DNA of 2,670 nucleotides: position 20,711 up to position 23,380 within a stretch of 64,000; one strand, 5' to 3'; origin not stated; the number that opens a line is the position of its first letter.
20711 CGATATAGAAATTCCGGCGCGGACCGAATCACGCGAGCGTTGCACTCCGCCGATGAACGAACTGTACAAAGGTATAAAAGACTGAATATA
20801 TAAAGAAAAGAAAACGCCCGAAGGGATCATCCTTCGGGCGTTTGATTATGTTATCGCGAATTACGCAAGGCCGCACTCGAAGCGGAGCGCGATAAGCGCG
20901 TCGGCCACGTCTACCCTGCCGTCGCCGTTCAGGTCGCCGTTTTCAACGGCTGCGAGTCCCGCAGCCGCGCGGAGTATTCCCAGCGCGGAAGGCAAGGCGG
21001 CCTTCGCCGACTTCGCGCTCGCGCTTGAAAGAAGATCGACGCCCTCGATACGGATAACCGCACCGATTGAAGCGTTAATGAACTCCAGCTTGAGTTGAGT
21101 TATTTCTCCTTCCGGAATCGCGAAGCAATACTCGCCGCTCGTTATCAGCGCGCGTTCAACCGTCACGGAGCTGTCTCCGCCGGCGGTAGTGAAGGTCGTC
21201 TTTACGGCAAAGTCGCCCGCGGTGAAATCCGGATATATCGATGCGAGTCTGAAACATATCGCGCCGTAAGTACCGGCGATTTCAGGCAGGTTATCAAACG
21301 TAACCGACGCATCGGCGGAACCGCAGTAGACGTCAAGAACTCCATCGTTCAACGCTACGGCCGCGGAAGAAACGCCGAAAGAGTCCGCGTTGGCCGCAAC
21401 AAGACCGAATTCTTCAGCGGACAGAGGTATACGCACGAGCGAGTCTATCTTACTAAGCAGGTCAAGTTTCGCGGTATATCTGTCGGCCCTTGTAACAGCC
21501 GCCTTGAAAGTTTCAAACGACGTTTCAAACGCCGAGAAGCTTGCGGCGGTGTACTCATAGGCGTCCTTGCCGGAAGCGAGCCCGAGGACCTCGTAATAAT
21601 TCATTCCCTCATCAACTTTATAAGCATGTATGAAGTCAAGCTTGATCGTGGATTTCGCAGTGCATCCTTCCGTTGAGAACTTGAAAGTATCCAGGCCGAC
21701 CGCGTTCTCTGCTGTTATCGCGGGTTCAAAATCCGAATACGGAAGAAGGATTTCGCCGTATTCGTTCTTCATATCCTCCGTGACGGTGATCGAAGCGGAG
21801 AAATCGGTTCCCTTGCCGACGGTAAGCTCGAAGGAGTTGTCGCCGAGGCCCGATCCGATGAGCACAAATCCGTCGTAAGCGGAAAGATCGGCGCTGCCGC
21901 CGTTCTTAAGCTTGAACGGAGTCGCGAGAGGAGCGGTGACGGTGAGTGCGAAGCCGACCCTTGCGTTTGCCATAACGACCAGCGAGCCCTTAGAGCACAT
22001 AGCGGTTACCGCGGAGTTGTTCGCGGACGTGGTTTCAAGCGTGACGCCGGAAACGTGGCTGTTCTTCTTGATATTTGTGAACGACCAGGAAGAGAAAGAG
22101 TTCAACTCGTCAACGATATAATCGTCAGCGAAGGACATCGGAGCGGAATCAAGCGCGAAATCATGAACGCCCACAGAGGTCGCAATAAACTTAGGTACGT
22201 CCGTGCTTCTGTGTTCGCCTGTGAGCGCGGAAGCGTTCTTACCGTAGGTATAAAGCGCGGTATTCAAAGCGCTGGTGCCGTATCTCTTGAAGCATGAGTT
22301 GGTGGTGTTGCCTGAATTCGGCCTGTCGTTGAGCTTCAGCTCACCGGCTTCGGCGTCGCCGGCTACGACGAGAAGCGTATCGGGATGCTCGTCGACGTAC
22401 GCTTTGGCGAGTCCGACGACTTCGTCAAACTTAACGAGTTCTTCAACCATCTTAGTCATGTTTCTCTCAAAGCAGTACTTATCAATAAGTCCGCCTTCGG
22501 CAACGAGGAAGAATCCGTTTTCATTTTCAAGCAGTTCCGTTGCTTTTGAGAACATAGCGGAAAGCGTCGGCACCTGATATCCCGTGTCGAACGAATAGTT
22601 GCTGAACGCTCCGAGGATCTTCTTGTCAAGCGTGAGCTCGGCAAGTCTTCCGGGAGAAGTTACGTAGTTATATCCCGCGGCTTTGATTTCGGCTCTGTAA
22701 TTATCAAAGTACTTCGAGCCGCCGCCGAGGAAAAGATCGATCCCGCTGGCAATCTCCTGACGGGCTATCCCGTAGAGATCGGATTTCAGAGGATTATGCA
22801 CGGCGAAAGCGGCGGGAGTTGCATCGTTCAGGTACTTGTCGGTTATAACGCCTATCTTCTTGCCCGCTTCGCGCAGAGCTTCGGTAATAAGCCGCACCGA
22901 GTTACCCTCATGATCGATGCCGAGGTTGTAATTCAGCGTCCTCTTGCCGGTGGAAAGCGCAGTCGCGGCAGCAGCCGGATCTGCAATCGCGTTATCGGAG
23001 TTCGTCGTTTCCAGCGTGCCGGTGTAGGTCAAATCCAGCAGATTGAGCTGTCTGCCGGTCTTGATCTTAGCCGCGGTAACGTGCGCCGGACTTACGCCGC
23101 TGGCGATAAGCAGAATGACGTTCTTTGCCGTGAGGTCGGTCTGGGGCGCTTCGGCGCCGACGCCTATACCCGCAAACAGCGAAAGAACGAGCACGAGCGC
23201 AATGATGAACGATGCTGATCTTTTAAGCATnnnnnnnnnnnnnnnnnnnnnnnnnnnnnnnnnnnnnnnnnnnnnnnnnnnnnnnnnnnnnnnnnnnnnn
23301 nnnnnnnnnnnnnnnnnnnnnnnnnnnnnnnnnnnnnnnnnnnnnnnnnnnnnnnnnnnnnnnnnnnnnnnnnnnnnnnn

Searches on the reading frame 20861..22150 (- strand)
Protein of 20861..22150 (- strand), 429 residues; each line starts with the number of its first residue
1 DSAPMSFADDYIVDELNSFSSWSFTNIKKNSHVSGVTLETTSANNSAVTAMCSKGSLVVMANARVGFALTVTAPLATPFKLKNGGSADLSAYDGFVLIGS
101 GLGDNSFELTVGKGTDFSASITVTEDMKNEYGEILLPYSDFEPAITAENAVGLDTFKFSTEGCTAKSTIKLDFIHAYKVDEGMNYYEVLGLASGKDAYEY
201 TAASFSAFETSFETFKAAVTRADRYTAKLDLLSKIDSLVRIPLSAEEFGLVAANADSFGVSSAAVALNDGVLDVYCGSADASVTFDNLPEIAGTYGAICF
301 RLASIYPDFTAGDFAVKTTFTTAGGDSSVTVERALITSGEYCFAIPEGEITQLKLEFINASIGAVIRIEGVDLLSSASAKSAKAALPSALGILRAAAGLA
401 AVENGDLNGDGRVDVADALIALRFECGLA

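Call 56: search_protein_families(library=pfam, proteins=[window:20861-22150:-], max_evalue=1)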
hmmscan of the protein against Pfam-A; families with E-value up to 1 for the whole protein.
window:20861-22150:- (429 aa): 3 families
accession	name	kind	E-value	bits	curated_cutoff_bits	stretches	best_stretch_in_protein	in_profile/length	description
PF13517.12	FG-GAP_3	-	0.027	15.5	26.9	1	393-415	37-59/61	FG-GAP-like repeat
PF00404.24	Dockerin_1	-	0.037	14.6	22.9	1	405-420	2-17/57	Dockerin type I domain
PF01839.29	FG-GAP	-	0.56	10.6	22.1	1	401-416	4-19/37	FG-GAP repeat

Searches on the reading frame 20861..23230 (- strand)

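Call 3: search_protein_families(library=pfam, proteins=[window:20861-23230:-], max_evalue=0.01)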
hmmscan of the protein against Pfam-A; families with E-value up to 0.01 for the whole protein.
window:20861-23230:- (789 aa): 1 family
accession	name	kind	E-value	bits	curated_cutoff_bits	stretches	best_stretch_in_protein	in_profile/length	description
PF00245.25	Alk_phosphatase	-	5.2e-40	138.1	24.4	1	35-294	1-312/423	Alkaline phosphatase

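Call 54: search_protein_families(library=ncbifam, proteins=[window:20861-23230:-], max_evalue=0.001)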
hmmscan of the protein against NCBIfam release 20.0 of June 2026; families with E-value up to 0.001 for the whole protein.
window:20861-23230:- (789 aa): 1 family
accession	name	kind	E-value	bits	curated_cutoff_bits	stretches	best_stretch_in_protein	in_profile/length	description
NF007810.0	PRK10518.1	equivalog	4.3e-27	95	540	2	33-146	69-192/482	alkaline phosphatase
